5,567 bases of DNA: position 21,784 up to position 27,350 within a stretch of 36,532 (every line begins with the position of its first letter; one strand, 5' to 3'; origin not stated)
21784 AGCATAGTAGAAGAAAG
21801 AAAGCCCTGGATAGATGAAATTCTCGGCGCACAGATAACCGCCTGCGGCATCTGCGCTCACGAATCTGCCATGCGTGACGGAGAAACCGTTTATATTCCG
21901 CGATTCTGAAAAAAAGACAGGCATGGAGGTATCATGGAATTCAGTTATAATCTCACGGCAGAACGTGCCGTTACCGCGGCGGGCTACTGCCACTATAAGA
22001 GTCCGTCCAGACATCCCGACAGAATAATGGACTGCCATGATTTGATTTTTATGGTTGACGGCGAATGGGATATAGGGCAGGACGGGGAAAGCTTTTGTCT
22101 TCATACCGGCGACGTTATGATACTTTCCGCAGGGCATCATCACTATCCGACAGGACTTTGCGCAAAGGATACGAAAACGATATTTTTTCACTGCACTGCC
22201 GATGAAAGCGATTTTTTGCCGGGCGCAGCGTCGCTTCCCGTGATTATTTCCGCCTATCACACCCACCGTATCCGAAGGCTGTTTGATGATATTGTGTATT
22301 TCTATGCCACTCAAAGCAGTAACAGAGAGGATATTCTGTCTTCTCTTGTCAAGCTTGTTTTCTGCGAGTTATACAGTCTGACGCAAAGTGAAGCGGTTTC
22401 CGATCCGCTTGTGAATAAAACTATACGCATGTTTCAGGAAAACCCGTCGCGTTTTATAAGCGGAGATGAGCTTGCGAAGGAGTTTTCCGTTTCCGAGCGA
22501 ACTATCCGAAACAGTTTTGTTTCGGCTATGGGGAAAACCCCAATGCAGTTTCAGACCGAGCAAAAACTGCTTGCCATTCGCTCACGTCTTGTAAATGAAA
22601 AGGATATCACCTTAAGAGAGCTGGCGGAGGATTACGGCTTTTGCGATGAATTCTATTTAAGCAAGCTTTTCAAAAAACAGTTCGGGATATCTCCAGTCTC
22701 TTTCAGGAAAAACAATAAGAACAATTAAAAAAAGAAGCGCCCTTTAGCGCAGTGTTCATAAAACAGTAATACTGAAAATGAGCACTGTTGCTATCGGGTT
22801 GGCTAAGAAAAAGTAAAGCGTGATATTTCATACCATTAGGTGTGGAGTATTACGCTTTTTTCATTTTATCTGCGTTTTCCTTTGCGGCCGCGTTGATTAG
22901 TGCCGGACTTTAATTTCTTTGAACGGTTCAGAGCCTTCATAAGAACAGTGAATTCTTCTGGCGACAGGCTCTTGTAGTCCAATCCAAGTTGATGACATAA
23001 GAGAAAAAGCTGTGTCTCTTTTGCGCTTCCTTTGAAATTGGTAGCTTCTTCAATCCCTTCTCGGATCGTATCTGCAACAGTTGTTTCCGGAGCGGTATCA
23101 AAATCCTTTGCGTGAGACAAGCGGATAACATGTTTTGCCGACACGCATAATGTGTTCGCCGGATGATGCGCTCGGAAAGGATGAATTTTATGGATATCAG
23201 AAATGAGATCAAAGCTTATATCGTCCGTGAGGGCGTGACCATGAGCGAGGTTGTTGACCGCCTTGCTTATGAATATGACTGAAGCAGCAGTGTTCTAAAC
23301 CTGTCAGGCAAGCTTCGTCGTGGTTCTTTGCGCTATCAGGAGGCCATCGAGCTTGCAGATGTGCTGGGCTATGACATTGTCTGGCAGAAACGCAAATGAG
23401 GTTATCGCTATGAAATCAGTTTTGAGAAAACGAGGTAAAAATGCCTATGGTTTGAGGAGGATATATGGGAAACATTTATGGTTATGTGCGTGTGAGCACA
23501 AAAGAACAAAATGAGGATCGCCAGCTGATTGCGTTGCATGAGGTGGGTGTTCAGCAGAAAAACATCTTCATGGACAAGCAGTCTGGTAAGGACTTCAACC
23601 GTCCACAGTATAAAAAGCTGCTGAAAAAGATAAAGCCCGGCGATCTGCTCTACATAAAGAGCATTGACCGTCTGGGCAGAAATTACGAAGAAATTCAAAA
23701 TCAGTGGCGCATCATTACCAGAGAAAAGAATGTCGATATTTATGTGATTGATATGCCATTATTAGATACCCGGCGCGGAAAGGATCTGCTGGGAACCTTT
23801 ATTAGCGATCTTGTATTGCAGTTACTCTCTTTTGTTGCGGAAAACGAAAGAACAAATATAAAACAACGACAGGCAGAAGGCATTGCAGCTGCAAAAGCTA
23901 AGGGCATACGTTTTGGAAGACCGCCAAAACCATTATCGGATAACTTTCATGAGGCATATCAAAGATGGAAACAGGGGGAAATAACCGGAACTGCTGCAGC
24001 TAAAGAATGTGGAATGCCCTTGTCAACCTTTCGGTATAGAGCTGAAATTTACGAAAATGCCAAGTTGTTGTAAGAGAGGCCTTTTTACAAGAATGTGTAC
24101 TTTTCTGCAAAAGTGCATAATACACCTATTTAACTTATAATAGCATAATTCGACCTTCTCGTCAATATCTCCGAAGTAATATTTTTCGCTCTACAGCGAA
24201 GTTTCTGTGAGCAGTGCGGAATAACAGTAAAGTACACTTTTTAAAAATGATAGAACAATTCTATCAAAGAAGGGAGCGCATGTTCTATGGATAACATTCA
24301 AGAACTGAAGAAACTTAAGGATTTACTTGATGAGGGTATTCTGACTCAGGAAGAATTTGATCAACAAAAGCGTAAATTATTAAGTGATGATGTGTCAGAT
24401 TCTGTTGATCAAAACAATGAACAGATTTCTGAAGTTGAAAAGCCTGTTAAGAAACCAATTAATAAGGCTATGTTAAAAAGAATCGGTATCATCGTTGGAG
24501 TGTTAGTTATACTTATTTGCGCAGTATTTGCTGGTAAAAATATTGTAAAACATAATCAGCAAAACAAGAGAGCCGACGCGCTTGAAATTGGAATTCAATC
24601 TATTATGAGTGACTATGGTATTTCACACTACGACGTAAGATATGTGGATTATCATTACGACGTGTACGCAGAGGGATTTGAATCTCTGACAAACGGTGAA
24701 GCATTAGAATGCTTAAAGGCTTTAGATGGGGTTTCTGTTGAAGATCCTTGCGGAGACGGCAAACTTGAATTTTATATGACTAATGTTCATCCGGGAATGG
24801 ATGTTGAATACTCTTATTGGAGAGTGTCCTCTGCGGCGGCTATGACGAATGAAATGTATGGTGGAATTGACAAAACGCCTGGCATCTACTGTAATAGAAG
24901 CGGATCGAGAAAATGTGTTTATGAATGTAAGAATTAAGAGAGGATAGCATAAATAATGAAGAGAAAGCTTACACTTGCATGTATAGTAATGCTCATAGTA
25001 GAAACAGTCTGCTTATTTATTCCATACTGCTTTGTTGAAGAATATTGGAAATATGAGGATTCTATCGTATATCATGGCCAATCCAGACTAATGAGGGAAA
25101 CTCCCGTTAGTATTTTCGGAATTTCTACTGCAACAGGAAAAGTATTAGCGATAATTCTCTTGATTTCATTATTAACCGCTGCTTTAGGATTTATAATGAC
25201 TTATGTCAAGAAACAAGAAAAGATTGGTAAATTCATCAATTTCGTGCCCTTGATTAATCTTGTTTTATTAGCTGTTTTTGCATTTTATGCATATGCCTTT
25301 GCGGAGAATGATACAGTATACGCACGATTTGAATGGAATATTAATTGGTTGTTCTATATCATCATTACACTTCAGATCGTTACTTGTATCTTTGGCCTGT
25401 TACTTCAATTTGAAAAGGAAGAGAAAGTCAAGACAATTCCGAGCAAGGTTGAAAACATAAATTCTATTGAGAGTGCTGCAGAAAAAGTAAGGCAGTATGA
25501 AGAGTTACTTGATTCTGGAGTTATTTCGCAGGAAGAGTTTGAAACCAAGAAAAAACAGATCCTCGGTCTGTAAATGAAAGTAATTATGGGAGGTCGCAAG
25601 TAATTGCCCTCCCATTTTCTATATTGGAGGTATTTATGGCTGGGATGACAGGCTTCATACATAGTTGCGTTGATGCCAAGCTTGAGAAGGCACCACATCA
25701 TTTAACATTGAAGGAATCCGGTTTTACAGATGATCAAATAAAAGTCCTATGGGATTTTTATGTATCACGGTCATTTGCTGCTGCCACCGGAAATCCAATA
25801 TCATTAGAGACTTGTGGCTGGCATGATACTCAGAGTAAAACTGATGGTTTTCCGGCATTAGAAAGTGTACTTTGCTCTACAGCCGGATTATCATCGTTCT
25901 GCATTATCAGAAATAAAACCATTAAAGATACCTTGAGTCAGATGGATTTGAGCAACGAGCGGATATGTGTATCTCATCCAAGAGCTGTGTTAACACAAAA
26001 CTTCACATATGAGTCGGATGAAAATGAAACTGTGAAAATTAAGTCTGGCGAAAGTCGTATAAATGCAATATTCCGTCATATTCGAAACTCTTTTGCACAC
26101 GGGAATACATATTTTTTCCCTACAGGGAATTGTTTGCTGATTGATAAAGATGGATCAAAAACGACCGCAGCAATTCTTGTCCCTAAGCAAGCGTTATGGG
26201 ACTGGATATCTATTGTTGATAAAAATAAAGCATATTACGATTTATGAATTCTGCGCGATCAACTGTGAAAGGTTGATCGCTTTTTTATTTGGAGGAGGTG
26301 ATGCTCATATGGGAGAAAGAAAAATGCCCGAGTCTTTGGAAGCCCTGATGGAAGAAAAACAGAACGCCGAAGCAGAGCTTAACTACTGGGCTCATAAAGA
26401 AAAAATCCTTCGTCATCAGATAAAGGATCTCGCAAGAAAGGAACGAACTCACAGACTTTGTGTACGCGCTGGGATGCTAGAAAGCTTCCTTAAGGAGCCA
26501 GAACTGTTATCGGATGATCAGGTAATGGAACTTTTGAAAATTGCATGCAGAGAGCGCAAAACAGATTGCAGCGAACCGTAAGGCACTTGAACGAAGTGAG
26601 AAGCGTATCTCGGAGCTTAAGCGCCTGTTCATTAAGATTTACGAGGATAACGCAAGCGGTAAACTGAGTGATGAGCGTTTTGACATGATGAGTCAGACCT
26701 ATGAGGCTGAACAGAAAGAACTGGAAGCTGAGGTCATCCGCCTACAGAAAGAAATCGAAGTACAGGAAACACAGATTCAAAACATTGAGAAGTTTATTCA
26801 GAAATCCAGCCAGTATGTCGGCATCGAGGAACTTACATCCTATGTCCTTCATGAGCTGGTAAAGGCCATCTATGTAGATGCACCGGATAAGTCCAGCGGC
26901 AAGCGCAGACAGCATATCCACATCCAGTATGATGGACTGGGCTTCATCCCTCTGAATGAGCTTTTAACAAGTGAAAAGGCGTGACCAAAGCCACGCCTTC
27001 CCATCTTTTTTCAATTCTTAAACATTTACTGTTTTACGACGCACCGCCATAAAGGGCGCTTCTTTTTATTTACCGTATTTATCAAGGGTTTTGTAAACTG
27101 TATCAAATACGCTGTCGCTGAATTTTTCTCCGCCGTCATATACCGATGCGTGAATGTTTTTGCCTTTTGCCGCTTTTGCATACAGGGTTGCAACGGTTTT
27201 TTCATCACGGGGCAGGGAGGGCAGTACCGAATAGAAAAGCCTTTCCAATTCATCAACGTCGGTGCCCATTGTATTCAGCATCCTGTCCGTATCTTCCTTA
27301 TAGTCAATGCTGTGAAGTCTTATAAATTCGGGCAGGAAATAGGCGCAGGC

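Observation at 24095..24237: Candidate invertible promoter (inverton) between the serine invertase and the SHOCT/HEPN operon, apparently in the OFF orientation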

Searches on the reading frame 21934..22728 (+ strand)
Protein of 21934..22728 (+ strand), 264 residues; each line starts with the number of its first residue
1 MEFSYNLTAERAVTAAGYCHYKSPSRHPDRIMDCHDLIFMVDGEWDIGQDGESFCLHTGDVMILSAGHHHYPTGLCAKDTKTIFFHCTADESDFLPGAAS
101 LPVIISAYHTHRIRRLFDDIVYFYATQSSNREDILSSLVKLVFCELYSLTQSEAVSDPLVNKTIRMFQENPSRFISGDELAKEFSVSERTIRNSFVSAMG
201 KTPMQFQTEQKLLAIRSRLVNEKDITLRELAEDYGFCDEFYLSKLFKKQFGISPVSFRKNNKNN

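Call 8: search_protein_families(library=pfam, proteins=[window:21934-22728:+], max_evalue=0.01)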
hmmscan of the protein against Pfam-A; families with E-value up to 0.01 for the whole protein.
window:21934-22728:+ (264 aa): 3 families
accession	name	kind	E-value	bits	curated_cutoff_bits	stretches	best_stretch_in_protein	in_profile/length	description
PF12833.13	HTH_18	-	5.1e-17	62.4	33.6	1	180-259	1-79/80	Helix-turn-helix domain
PF00165.29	HTH_AraC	-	9.2e-13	48.4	26.6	1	224-259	8-42/42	Bacterial regulatory helix-turn-helix proteins, AraC family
PF08279.18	HTH_11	-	4.8e-08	33.2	25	1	162-193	4-34/55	HTH domain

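Call 49: find_encoding_contigs(protein=window:21934-22728:+, flank=7000, max_places=8)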
Protein window:21934-22728:+ (264 aa): no gene with exactly this product is on record in the collection.

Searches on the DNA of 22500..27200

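Call 60: search_rna_families(source=window, start=22500, end=27200, threshold=evalue, max_evalue=1)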
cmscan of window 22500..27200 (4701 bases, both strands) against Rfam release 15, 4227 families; matches with E-value up to 1: 0.
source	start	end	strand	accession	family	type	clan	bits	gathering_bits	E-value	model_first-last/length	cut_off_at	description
